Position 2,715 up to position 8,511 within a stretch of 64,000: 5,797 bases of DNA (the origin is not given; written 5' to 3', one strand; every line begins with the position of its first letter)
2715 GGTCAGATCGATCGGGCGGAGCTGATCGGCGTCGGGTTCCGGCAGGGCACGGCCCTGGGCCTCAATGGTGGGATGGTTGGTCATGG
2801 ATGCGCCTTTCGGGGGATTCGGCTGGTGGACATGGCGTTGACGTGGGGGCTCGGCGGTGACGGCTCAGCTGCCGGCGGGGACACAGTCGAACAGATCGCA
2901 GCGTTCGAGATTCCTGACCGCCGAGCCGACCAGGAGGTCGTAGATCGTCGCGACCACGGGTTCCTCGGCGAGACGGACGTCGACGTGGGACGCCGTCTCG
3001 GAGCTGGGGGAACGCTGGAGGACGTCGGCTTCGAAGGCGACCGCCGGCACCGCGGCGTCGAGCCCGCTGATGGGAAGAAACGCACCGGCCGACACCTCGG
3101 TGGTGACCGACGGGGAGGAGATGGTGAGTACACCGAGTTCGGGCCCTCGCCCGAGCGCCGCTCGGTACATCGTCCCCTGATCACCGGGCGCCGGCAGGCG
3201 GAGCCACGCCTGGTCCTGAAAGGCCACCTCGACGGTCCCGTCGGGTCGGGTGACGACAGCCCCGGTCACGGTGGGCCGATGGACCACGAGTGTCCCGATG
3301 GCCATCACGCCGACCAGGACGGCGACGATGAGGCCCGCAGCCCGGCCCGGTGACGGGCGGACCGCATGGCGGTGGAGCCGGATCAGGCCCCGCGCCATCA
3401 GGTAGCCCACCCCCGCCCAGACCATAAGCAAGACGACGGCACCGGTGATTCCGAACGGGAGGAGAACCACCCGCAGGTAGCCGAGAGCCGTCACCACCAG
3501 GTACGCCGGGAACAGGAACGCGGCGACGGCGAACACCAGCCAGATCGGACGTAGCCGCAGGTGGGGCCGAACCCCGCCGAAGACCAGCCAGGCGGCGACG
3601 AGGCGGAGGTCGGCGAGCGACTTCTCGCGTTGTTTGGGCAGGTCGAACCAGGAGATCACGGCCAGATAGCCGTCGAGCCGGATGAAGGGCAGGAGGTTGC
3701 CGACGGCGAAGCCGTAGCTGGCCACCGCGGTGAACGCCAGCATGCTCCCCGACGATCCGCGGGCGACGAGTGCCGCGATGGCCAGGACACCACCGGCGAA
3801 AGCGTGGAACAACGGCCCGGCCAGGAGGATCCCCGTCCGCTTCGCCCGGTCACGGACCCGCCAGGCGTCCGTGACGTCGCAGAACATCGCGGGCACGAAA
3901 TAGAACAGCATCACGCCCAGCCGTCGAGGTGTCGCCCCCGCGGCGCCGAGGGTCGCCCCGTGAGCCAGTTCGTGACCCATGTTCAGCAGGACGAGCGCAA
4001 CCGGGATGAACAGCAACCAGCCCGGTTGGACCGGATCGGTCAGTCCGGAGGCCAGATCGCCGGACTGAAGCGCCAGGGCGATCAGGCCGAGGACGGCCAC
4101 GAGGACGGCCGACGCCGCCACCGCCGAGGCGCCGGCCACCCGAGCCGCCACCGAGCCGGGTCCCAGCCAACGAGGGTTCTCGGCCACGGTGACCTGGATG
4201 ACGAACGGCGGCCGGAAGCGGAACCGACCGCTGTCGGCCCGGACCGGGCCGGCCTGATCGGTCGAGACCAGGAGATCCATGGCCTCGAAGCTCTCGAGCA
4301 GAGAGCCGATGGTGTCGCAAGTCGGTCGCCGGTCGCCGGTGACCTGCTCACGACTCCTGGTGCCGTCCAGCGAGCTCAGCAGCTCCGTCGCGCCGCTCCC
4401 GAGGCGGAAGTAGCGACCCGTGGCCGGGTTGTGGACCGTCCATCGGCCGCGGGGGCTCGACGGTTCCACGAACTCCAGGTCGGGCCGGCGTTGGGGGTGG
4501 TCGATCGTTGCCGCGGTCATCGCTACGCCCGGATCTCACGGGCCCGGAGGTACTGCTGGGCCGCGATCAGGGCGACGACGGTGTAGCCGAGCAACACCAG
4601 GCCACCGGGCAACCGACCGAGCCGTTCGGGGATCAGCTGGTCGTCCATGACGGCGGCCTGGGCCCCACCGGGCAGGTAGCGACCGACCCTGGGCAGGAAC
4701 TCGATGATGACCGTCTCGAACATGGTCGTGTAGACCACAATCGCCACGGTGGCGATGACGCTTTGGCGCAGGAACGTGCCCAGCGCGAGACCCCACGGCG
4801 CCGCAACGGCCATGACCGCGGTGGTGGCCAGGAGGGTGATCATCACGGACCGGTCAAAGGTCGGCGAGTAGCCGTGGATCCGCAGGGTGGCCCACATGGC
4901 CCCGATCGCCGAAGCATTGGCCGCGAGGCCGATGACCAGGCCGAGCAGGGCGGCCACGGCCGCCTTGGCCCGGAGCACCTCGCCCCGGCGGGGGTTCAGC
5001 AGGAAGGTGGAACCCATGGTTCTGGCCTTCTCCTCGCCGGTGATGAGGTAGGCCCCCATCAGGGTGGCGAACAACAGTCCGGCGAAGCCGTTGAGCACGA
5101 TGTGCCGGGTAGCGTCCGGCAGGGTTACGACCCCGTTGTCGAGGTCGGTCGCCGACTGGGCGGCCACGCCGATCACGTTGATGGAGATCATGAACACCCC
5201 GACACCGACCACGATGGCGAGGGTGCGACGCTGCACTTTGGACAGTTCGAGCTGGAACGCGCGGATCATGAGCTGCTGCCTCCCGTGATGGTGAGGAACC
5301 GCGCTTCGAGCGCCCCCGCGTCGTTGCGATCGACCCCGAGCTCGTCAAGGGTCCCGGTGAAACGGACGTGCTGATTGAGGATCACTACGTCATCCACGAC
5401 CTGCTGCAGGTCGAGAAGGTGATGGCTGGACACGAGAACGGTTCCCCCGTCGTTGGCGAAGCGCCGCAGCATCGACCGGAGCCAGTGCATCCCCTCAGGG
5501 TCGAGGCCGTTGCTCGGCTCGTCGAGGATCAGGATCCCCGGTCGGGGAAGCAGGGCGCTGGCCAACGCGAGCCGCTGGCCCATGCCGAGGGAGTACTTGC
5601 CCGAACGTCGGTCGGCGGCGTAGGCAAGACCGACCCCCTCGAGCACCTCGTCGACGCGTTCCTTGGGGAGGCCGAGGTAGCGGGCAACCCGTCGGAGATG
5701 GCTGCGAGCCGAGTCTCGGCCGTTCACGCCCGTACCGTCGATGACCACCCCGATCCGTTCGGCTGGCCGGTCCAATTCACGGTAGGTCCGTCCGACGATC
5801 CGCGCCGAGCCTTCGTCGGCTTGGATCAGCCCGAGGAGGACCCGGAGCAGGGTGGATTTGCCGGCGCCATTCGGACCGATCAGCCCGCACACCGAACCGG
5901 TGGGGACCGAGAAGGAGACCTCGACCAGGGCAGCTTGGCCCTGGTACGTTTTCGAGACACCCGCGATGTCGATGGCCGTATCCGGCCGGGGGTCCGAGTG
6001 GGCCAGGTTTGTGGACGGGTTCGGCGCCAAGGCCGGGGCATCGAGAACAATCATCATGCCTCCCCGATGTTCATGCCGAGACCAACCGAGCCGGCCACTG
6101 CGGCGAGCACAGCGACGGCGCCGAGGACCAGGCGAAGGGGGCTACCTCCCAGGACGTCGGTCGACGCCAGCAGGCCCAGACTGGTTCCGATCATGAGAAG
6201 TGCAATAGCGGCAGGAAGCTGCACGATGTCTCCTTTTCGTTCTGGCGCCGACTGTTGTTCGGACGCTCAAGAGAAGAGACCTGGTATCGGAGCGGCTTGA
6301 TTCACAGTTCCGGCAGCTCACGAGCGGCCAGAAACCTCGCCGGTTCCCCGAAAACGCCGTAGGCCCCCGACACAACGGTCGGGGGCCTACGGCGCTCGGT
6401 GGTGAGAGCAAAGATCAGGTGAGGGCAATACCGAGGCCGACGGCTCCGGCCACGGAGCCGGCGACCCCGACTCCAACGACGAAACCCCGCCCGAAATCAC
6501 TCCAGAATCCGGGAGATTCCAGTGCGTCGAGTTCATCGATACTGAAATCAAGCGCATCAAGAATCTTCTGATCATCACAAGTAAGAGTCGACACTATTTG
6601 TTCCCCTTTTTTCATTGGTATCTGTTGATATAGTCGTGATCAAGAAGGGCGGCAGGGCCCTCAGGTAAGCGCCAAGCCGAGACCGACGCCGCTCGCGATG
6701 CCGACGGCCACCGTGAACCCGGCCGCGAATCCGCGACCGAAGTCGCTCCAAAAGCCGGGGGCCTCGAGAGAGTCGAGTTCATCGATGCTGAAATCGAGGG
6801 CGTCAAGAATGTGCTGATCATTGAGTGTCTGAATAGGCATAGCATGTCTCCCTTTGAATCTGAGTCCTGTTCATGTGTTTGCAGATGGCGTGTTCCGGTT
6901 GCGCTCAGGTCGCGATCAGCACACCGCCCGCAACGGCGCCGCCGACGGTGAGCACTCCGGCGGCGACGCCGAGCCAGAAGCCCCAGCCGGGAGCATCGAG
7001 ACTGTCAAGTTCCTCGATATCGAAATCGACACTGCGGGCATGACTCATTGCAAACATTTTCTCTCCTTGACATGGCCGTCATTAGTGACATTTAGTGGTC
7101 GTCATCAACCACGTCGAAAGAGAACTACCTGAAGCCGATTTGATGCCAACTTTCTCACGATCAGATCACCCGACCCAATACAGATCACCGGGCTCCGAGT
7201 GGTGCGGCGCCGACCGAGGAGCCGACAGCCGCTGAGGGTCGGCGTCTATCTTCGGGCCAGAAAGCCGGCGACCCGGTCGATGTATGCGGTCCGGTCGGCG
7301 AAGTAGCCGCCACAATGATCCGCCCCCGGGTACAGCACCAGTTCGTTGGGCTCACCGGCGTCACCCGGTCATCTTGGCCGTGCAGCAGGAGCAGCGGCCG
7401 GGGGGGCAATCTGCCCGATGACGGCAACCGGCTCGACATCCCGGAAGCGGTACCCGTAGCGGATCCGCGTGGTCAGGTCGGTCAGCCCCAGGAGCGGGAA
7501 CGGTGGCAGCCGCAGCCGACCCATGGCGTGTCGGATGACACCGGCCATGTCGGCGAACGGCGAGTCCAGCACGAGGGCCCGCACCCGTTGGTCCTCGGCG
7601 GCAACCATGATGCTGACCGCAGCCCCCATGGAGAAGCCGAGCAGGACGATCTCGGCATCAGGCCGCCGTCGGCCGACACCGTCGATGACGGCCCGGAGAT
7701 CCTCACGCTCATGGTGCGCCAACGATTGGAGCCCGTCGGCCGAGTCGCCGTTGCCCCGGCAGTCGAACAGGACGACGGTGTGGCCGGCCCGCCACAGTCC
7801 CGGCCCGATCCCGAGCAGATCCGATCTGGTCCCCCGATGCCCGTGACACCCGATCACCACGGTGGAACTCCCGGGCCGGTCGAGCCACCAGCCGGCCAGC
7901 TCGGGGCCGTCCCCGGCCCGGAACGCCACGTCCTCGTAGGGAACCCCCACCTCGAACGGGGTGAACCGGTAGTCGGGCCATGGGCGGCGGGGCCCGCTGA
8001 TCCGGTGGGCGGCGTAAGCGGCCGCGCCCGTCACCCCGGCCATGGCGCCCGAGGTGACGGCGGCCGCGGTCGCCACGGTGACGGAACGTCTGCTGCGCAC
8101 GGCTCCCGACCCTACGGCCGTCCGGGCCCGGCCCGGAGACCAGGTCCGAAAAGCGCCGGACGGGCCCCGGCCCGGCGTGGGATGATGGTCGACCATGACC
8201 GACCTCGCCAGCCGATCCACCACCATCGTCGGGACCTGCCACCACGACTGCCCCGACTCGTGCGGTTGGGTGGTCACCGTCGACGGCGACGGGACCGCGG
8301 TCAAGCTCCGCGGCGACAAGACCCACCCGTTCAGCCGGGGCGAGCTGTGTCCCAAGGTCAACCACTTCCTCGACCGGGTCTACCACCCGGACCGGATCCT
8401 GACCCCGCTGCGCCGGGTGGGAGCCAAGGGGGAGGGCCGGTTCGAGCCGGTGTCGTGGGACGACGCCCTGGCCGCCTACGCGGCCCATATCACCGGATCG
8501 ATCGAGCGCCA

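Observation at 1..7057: Daptide-type RiPP biosynthetic cluster, cut by the left window edge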

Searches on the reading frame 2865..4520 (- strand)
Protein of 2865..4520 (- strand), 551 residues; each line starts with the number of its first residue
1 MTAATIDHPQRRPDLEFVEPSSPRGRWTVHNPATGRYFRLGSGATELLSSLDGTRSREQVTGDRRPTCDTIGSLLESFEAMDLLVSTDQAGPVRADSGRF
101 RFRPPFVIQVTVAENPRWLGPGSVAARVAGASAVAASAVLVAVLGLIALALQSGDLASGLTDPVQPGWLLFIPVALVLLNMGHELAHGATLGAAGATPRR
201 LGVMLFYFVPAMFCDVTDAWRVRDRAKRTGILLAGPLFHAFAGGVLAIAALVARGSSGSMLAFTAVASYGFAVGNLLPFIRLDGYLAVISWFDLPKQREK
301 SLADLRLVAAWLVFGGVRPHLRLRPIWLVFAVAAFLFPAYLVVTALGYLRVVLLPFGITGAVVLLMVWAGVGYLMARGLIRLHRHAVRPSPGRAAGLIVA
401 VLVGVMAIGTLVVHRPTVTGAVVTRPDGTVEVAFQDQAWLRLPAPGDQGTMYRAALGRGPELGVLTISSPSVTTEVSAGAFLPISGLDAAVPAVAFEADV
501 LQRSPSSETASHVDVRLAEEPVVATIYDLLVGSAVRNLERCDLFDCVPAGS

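Call 5: search_protein_families(library=ncbifam, proteins=[window:2865-4520:-], max_evalue=0.01)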
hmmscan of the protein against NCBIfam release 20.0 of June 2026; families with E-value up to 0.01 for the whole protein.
window:2865-4520:- (551 aa): 2 families
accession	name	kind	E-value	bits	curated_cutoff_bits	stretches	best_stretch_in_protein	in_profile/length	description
NF041824.1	daptide_HExxH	equivalog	3.4e-86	289.8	300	1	10-385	2-378/379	daptide biosynthesis intramembrane metalloprotease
NF058609.1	RiPP_HExxH_LiaK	equivalog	0.0023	17.6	225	1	171-297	93-217/246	YydH/LiaK family epipeptide maturation metalloprotease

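Call 6: search_protein_families(library=pfam, proteins=[window:2865-4520:-], max_evalue=0.01)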
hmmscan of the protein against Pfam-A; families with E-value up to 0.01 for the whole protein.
window:2865-4520:- (551 aa): 1 family
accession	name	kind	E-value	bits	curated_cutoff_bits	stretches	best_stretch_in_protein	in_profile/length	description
PF02163.28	Peptidase_M50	-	0.00015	21.6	27.2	0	174-252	4-102/221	Peptidase family M50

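Call 58: search_protein_families(library=ncbifam, proteins=[L013:2270-3400:+, L013:972-2300:+, L013:175-975:+], max_evalue=1e-8)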
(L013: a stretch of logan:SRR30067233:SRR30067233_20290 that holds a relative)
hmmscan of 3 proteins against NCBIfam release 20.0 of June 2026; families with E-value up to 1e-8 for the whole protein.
L013:2270-3400:+ (377 aa): 8 families
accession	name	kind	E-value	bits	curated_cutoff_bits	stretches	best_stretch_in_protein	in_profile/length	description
NF041822.1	daptide_DH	equivalog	1.2e-61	208.7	300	1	31-374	2-356/363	daptide-type RiPP biosynthesis dehydogenase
NF058672.1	4HyButDHCUPNE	equivalog_domain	1.5e-15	57.3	500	1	36-325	36-316/378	4-hydroxybutyrate dehydrogenase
NF007911.0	PRK10624.1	equivalog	4.1e-10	39.2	537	1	78-243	82-241/382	lactaldehyde reductase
NF011998.0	PRK15454.1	equivalog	4.9e-10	38.7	556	1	45-189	68-205/395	ethanolamine utilization ethanol dehydrogenase EutG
TIGR03405.1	Phn_Fe-ADH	equivalog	7.2e-10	38.2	423.7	1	72-187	67-181/355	iron-containing alcohol dehydrogenase PsrA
NF010378.0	PRK13805.1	equivalog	1.8e-09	36.1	951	1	80-197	538-659/872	bifunctional acetaldehyde-CoA/alcohol dehydrogenase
TIGR02638.1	lactal_redase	equivalog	2.2e-09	36.6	523.15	1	80-236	83-233/379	lactaldehyde reductase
NF041833.1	Fe_ADH_ErcA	equivalog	3.1e-09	36.4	550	1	77-257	81-253/382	alcohol dehydrogenase-like regulatory protein ErcA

L013:972-2300:+ (442 aa): 67 families (the best 25 are shown)
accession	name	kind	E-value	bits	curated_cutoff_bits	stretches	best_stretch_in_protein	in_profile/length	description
NF041821.1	daptide_amino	equivalog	4.7e-155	516.2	450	1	18-421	1-405/405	daptide-type RiPP biosynthesis aminotransferase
NF005683.0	PRK07481.1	subfamily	7e-59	200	575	1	14-423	11-450/453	hypothetical protein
TIGR00508.1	bioA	equivalog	5.5e-56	189.9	405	1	33-418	16-416/419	adenosylmethionine--8-amino-7-oxononanoate transaminase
NF005682.0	PRK07480.1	subfamily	2.5e-53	181.4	510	2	198-424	221-453/459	aminotransferase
NF004624.0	PRK05964.1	equivalog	2.7e-53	181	494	1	30-423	26-425/427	adenosylmethionine--8-amino-7-oxononanoate transaminase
NF005447.0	PRK07036.1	equivalog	1.2e-51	175.9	618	1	33-426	38-458/468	aminotransferase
NF005102.0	PRK06541.1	equivalog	1.7e-50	171.9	574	1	9-379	12-404/460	aspartate aminotransferase family protein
NF052567.1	OmAmTferAptACaul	equivalog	1.8e-47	162.1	500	1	24-421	12-429/431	omega-aminotransferase AptA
NF002874.0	PRK03244.1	equivalog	1.2e-46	159.3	457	1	26-423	21-395/399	acetylornithine transaminase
NF004767.0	PRK06105.1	subfamily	2.1e-44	151.8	517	2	196-427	215-454/460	aminotransferase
NF005812.0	PRK07678.1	subfamily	2.1e-43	148.6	488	2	34-172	33-168/451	aminotransferase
NF009068.0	PRK12403.1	equivalog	5.8e-43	147.4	817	1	34-423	40-453/460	aspartate aminotransferase family protein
NF005685.0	PRK07483.1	equivalog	3.3e-42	144.8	485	2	193-422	193-437/444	aspartate aminotransferase family protein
NF004625.0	PRK05965.1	subfamily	5.4e-41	140.8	729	2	183-421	198-446/460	hypothetical protein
TIGR00707.1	argD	subfamily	3.6e-40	137.9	410.05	1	34-415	13-375/381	acetylornithine/succinylornithine family transaminase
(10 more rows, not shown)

L013:175-975:+ (266 aa): 2 families
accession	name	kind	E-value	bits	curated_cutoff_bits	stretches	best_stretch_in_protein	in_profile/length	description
NF041820.1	daptide_MTase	equivalog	1e-64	218.3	175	1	23-253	3-235/243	daptide-type RiPP biosynthesis methyltransferase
NF043040.1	corrin_prot_MT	hypoth_equivalog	4.1e-14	52.5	180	1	48-159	34-146/216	corrinoid protein-associated methyltransferase CpaM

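Call 59: search_protein_families(library=pfam, proteins=[L013:2270-3400:+], max_evalue=0.001)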
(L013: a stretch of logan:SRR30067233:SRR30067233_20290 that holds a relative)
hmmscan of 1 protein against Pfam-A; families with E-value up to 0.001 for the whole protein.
L013:2270-3400:+ (377 aa): 2 families
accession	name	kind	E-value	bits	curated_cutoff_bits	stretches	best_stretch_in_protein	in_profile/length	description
PF00465.25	Fe-ADH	-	9.6e-17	61.5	31.3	1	9-179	3-168/168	Iron-containing alcohol dehydrogenase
PF13685.12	Fe-ADH_2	-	3e-05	24.5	28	1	22-104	12-95/149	Iron-containing alcohol dehydrogenase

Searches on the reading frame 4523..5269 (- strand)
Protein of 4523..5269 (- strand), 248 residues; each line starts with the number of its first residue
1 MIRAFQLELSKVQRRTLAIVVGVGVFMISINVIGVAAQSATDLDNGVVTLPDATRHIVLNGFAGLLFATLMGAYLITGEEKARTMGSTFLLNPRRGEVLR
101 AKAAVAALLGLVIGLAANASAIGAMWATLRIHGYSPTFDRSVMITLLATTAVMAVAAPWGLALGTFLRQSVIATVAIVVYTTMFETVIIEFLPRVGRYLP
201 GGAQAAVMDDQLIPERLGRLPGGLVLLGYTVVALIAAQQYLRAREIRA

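Call 5: search_protein_families(library=ncbifam, proteins=[window:4523-5269:-], max_evalue=0.01)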
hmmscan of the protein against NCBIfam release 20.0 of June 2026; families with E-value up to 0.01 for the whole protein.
window:4523-5269:- (248 aa): 0 families

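Call 6: search_protein_families(library=pfam, proteins=[window:4523-5269:-], max_evalue=0.01)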
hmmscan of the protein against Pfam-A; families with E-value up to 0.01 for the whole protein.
window:4523-5269:- (248 aa): 2 families
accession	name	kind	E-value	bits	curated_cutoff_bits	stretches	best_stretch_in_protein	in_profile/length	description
PF12730.13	ABC2_membrane_4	-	7.1e-07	29.8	27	1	5-182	2-177/179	ABC-2 family transporter protein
PF12679.13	ABC2_membrane_2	-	0.00035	20.4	27.2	1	38-189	35-200/283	ABC-2 family transporter protein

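Call 14: find_encoding_contigs(protein=window:4523-5269:-, flank=10000, max_places=6)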
Protein window:4523-5269:- (248 aa): 2 contigs read that carry it; 1 place shown.
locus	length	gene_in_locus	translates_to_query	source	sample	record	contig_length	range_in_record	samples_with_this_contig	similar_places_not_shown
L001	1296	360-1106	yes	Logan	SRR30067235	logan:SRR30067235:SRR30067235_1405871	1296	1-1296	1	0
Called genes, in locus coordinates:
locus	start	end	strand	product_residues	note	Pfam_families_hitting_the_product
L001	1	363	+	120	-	?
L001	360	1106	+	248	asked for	PF12730:ABC2_membrane_4 (weak)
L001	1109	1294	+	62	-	?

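Call 54: list_cluster_members(proteins=[P0003, P0001, window:4523-5269:-, window:2865-4520:-, P0002, P0004])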
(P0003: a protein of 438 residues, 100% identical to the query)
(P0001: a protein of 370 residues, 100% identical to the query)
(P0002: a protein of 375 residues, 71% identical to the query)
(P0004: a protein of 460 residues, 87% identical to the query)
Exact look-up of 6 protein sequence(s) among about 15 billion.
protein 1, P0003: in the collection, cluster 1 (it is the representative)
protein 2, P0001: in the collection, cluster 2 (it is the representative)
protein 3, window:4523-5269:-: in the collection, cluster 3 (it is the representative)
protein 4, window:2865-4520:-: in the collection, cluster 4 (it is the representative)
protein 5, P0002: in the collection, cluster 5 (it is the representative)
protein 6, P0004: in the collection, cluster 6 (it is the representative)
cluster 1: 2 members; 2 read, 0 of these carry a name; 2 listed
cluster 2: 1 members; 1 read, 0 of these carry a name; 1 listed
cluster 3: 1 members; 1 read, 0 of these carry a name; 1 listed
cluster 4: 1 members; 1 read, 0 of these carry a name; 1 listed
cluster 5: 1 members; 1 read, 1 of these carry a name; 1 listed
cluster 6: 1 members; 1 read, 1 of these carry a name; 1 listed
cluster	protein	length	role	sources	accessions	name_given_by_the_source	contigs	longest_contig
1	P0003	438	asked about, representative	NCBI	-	-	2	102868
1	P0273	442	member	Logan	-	-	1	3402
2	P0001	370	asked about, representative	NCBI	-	-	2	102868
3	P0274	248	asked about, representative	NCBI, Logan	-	-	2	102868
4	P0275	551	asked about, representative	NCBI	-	-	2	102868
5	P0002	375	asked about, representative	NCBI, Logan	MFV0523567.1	MAG: daptide biosynthesis RiPP recognition protein [Acidimicrobiales bacterium]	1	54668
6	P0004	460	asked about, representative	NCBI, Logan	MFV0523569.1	MAG: daptide-type RiPP biosynthesis aminotransferase [Acidimicrobiales bacterium]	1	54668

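Call 58: search_protein_families(library=ncbifam, proteins=[L013:2270-3400:+, L013:972-2300:+, L013:175-975:+], max_evalue=1e-8)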
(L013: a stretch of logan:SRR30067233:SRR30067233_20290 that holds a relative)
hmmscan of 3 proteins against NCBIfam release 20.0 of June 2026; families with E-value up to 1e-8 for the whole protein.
L013:2270-3400:+ (377 aa): 8 families
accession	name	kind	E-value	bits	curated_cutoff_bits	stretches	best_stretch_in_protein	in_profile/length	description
NF041822.1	daptide_DH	equivalog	1.2e-61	208.7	300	1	31-374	2-356/363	daptide-type RiPP biosynthesis dehydogenase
NF058672.1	4HyButDHCUPNE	equivalog_domain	1.5e-15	57.3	500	1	36-325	36-316/378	4-hydroxybutyrate dehydrogenase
NF007911.0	PRK10624.1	equivalog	4.1e-10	39.2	537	1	78-243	82-241/382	lactaldehyde reductase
NF011998.0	PRK15454.1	equivalog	4.9e-10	38.7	556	1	45-189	68-205/395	ethanolamine utilization ethanol dehydrogenase EutG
TIGR03405.1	Phn_Fe-ADH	equivalog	7.2e-10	38.2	423.7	1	72-187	67-181/355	iron-containing alcohol dehydrogenase PsrA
NF010378.0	PRK13805.1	equivalog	1.8e-09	36.1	951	1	80-197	538-659/872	bifunctional acetaldehyde-CoA/alcohol dehydrogenase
TIGR02638.1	lactal_redase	equivalog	2.2e-09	36.6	523.15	1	80-236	83-233/379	lactaldehyde reductase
NF041833.1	Fe_ADH_ErcA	equivalog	3.1e-09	36.4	550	1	77-257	81-253/382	alcohol dehydrogenase-like regulatory protein ErcA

L013:972-2300:+ (442 aa): 67 families (the best 25 are shown)
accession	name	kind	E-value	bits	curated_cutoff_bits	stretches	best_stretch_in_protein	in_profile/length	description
NF041821.1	daptide_amino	equivalog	4.7e-155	516.2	450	1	18-421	1-405/405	daptide-type RiPP biosynthesis aminotransferase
NF005683.0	PRK07481.1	subfamily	7e-59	200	575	1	14-423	11-450/453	hypothetical protein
TIGR00508.1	bioA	equivalog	5.5e-56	189.9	405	1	33-418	16-416/419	adenosylmethionine--8-amino-7-oxononanoate transaminase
NF005682.0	PRK07480.1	subfamily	2.5e-53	181.4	510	2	198-424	221-453/459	aminotransferase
NF004624.0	PRK05964.1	equivalog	2.7e-53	181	494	1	30-423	26-425/427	adenosylmethionine--8-amino-7-oxononanoate transaminase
NF005447.0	PRK07036.1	equivalog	1.2e-51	175.9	618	1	33-426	38-458/468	aminotransferase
NF005102.0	PRK06541.1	equivalog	1.7e-50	171.9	574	1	9-379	12-404/460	aspartate aminotransferase family protein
NF052567.1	OmAmTferAptACaul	equivalog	1.8e-47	162.1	500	1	24-421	12-429/431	omega-aminotransferase AptA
NF002874.0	PRK03244.1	equivalog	1.2e-46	159.3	457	1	26-423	21-395/399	acetylornithine transaminase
NF004767.0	PRK06105.1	subfamily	2.1e-44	151.8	517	2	196-427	215-454/460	aminotransferase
NF005812.0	PRK07678.1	subfamily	2.1e-43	148.6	488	2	34-172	33-168/451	aminotransferase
NF009068.0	PRK12403.1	equivalog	5.8e-43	147.4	817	1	34-423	40-453/460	aspartate aminotransferase family protein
NF005685.0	PRK07483.1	equivalog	3.3e-42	144.8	485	2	193-422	193-437/444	aspartate aminotransferase family protein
NF004625.0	PRK05965.1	subfamily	5.4e-41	140.8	729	2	183-421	198-446/460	hypothetical protein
TIGR00707.1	argD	subfamily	3.6e-40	137.9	410.05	1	34-415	13-375/381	acetylornithine/succinylornithine family transaminase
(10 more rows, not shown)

L013:175-975:+ (266 aa): 2 families
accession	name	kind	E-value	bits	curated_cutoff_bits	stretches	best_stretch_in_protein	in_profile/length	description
NF041820.1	daptide_MTase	equivalog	1e-64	218.3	175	1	23-253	3-235/243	daptide-type RiPP biosynthesis methyltransferase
NF043040.1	corrin_prot_MT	hypoth_equivalog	4.1e-14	52.5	180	1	48-159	34-146/216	corrinoid protein-associated methyltransferase CpaM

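Call 59: search_protein_families(library=pfam, proteins=[L013:2270-3400:+], max_evalue=0.001)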
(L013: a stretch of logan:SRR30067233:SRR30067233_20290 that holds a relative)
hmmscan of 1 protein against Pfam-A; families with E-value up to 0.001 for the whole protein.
L013:2270-3400:+ (377 aa): 2 families
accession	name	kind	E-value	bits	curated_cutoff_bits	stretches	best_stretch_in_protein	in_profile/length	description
PF00465.25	Fe-ADH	-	9.6e-17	61.5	31.3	1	9-179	3-168/168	Iron-containing alcohol dehydrogenase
PF13685.12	Fe-ADH_2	-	3e-05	24.5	28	1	22-104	12-95/149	Iron-containing alcohol dehydrogenase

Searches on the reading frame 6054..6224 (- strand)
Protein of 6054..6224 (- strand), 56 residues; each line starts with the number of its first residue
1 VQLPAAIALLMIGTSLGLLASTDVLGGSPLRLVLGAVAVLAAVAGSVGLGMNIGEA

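Call 5: search_protein_families(library=ncbifam, proteins=[window:6054-6224:-], max_evalue=0.01)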
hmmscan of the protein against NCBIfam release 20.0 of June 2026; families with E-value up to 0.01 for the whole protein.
window:6054-6224:- (56 aa): 0 families

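Call 6: search_protein_families(library=pfam, proteins=[window:6054-6224:-], max_evalue=0.01)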
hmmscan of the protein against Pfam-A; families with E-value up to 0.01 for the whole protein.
window:6054-6224:- (56 aa): 0 families

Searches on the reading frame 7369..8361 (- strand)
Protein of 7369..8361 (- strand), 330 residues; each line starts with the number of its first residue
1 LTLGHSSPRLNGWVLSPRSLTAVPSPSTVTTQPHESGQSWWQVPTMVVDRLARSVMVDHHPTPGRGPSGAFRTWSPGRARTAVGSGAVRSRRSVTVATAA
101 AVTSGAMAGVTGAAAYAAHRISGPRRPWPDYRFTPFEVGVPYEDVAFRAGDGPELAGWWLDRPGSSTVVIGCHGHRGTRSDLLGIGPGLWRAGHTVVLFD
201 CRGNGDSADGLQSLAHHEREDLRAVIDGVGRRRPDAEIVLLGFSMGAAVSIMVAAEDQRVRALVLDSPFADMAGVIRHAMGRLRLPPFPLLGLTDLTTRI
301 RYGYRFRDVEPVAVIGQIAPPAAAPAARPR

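Call 47: search_protein_families(library=pfam, proteins=[window:7369-8361:-], max_evalue=0.00001)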
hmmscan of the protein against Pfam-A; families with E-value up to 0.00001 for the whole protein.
window:7369-8361:- (330 aa): 3 families
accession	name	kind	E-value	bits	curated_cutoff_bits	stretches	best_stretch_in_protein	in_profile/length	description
PF12146.15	Hydrolase_4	-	4.6e-13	49.4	27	1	167-274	5-115/239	Serine aminopeptidase, S33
PF00561.26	Abhydrolase_1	-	2.1e-12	47.7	25.8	1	168-277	2-110/245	alpha/beta hydrolase fold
PF02129.25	Peptidase_S15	-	1.3e-06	28.7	23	1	189-278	47-139/262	X-Pro dipeptidyl-peptidase (S15 family)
